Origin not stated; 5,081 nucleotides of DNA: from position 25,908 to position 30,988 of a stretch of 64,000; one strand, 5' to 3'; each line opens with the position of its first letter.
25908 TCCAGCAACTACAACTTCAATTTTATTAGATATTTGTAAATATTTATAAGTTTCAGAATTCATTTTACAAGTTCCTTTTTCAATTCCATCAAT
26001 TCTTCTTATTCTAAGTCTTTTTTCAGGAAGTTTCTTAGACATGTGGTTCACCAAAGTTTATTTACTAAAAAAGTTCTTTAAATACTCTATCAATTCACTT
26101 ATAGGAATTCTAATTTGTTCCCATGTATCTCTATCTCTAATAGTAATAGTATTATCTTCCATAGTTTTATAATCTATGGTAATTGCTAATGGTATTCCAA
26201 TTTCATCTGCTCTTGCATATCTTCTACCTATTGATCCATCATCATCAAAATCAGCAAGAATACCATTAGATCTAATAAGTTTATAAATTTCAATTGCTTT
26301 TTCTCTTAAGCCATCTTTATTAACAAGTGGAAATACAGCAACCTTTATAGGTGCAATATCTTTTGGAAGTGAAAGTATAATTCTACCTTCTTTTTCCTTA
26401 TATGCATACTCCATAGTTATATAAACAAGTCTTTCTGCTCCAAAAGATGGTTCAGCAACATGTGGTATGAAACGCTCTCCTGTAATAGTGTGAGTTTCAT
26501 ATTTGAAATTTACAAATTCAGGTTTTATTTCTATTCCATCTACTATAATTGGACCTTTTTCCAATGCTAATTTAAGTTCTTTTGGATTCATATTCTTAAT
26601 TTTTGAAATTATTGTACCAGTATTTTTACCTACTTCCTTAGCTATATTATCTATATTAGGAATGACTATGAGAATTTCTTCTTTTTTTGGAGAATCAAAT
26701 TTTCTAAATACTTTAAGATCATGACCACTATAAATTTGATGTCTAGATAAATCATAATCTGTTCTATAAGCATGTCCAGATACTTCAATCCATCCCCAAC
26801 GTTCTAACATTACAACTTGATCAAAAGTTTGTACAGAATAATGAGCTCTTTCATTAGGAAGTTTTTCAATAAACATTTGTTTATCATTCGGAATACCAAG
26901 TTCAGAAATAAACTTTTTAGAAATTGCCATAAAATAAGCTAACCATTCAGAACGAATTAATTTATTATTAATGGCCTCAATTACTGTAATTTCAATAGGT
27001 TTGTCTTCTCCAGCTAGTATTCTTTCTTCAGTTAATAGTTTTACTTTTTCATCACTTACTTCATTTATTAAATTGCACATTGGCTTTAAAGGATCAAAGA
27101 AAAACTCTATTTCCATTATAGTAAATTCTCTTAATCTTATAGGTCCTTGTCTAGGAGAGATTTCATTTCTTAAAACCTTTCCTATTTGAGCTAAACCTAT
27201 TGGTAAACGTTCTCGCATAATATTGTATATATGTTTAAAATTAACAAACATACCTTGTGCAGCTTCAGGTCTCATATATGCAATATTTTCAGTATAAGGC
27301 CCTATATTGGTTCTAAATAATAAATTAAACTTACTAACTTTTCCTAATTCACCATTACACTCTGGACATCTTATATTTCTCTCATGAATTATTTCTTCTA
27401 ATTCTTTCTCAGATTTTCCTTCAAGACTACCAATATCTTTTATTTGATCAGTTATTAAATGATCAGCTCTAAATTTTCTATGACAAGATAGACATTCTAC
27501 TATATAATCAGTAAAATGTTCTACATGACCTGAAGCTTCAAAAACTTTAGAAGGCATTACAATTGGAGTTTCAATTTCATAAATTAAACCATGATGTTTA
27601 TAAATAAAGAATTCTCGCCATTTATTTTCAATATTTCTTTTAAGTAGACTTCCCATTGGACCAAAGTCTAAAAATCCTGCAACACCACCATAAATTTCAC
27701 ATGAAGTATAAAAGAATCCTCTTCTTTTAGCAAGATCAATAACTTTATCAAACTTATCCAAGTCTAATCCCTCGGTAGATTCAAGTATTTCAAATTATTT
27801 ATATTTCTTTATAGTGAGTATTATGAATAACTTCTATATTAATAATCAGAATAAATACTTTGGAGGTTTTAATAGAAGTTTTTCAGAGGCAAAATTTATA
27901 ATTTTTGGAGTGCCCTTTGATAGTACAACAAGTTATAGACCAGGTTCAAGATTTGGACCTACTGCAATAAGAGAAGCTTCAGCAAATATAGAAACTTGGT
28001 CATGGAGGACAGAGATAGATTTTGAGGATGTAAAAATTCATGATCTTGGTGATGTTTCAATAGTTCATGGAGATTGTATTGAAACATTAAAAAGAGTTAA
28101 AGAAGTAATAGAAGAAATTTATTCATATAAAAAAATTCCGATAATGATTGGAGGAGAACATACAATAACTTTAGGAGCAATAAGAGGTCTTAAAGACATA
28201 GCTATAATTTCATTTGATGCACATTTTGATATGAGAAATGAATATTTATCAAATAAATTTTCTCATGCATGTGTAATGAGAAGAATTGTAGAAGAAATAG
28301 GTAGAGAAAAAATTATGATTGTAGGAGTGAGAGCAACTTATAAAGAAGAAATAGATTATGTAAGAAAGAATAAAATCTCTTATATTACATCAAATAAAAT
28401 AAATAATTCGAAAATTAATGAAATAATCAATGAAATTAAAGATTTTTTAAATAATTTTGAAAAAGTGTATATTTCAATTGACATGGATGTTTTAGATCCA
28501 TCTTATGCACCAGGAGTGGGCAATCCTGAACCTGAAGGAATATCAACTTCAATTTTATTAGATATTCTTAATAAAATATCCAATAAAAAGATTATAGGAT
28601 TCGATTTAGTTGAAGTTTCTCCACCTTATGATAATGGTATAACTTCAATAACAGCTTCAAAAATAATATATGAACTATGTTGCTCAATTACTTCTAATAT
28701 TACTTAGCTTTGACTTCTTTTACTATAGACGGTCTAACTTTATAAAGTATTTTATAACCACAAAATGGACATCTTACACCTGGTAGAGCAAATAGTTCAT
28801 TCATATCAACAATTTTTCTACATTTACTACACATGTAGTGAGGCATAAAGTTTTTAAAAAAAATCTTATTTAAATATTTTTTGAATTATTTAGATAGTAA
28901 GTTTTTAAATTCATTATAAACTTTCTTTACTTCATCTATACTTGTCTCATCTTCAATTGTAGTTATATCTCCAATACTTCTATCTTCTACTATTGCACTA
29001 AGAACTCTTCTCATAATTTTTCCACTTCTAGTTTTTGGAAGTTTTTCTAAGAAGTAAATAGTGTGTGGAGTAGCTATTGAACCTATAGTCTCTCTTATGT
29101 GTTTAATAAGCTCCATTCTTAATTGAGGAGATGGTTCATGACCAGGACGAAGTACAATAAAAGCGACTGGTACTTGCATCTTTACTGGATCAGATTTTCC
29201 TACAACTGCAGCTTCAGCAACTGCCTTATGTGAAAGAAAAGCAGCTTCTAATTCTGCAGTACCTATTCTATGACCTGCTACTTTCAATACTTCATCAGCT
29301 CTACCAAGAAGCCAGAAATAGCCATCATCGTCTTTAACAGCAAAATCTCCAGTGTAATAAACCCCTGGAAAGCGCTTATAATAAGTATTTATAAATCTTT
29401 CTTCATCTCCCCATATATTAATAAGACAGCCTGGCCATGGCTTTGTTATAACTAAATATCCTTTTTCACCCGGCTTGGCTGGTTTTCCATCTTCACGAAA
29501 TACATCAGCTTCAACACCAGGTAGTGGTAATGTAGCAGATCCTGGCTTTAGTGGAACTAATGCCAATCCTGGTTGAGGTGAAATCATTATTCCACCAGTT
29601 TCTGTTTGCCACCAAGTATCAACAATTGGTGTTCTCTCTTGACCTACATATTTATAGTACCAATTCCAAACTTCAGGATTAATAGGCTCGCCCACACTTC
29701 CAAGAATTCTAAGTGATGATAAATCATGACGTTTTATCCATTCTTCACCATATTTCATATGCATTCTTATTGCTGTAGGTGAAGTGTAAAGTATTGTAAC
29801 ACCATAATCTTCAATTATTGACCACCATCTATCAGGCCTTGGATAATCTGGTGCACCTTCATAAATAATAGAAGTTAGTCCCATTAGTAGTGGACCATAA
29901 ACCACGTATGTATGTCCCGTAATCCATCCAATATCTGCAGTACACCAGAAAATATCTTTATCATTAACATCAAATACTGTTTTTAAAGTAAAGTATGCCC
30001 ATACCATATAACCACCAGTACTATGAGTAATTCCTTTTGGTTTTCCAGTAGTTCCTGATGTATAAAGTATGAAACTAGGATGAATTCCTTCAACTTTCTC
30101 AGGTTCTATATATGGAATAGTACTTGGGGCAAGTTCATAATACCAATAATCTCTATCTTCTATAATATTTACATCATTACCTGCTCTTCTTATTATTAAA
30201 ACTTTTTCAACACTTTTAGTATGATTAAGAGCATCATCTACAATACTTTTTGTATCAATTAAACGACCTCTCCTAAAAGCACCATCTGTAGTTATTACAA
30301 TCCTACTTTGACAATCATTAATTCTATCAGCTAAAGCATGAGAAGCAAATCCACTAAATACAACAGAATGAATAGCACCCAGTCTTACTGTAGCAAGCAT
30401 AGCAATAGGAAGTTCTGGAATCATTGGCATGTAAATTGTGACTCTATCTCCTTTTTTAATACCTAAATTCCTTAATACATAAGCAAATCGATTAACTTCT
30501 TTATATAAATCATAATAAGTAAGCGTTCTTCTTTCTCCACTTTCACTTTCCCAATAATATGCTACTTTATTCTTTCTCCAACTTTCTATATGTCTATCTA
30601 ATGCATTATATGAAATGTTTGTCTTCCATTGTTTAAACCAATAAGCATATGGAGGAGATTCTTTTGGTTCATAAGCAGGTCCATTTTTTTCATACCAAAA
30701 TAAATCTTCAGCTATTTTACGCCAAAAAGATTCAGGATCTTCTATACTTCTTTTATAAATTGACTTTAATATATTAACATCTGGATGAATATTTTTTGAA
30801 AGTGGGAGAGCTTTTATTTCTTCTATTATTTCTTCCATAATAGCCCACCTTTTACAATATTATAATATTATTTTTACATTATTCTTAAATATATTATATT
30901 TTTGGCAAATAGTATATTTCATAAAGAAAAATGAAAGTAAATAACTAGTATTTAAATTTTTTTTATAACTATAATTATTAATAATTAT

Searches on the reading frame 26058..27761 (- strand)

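Call 18: search_protein_families(library=ncbifam, proteins=[window:26058-27761:-], max_evalue=0.000001)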
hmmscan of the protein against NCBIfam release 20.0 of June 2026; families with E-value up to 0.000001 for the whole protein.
window:26058-27761:- (567 aa): 11 families
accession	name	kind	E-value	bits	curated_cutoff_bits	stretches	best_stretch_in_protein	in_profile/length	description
TIGR00389.1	glyS_dimeric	equivalog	1.5e-191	637.8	243.3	1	5-563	4-563/565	glycine--tRNA ligase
NF003211.1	PRK04173.1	equivalog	3.4e-176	586.6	312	1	5-561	2-454/454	glycine--tRNA ligase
NF011484.0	PRK14894.1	equivalog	1.2e-80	271.2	1050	4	130-224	105-202/539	glycine--tRNA ligase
NF006625.0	PRK09194.1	equivalog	1.3e-16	60.6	558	1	441-561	441-558/559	proline--tRNA ligase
NF008979.1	PRK12325.1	exception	2e-15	56.6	550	1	438-561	315-436/437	proline--tRNA ligase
TIGR00418.1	thrS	equivalog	6.5e-15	55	383.65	1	442-563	451-563/565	threonine--tRNA ligase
NF003068.0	PRK03991.1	equivalog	3.2e-14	52.2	484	1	438-563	466-590/613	threonine--tRNA ligase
TIGR00408.1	proS_fam_I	equivalog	2.2e-12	46.6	437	1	463-564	274-380/475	proline--tRNA ligase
TIGR00409.1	proS_fam_II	equivalog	1.1e-11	44.3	306.7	1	441-562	447-566/568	proline--tRNA ligase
NF011500.0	PRK14938.1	equivalog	2.5e-09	36.6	362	1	444-562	251-364/387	Ser-tRNA(Thr) hydrolase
TIGR00442.1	hisS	equivalog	3.3e-09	36.2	286.75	0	473-553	324-405/406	histidine--tRNA ligase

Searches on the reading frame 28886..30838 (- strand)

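Call 16: search_protein_families(library=ncbifam, proteins=[window:28886-30838:-], max_evalue=1e-12)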
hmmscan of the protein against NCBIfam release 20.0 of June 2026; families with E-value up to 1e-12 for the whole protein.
window:28886-30838:- (650 aa): 83 families (the best 25 are shown)
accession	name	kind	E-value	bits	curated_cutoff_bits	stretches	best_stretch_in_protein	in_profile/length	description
NF001208.0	PRK00174.1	subfamily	2.8e-283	941.1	657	1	13-642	14-646/649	acetate--CoA ligase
TIGR02188.1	Ac_CoA_lig_AcsA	equivalog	8.3e-275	912.9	724.95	1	24-639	7-628/629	acetate--CoA ligase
NF007815.0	PRK10524.1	equivalog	6.2e-202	672.5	955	1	25-641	5-627/629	propionate--CoA ligase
TIGR02316.1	propion_prpE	equivalog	3e-186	620.8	827.4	1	25-641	4-626/628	propionate--CoA ligase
NF003313.0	PRK04319.1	equivalog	1.7e-165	551.5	729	1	45-630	15-574/574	acetate--CoA ligase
NF002937.0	PRK03584.1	subfamily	1e-109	367.6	639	1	22-640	36-651/657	acetoacetate--CoA ligase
TIGR01217.1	ac_ac_CoA_syn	equivalog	6.5e-84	282.3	520.9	1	26-635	39-642/652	acetoacetate--CoA ligase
NF047394.1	AcylCoAsynMbcS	equivalog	2.2e-77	260.9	850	1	81-613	15-516/525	acyl-CoA synthetase MbcS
NF004837.0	PRK06187.1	subfamily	5e-68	229.6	476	1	83-618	16-523/531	long-chain-fatty-acid--CoA ligase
TIGR02262.1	benz_CoA_lig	subfamily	1e-61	209.2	375.25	1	74-613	4-505/508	benzoate-CoA ligase family protein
NF005714.0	PRK07529.1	subfamily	3.1e-54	184.4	632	1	77-615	33-574/640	acyl-CoA synthetase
NF006182.0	PRK08316.1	subfamily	4.8e-49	167.2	663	1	102-615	33-515/523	fatty acyl-CoA synthetase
NF004822.0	PRK06178.1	equivalog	1.1e-48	166.2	782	1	104-618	61-568/571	acyl-CoA synthetase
NF053567.1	HBDA_AROS1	equivalog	2.7e-46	158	1000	1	102-616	36-518/523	3-hydroxybenzoate--CoA ligase HbdA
NF006181.0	PRK08314.1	subfamily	6.6e-45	153.4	705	1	104-614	48-551/563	long-chain-fatty-acid--CoA ligase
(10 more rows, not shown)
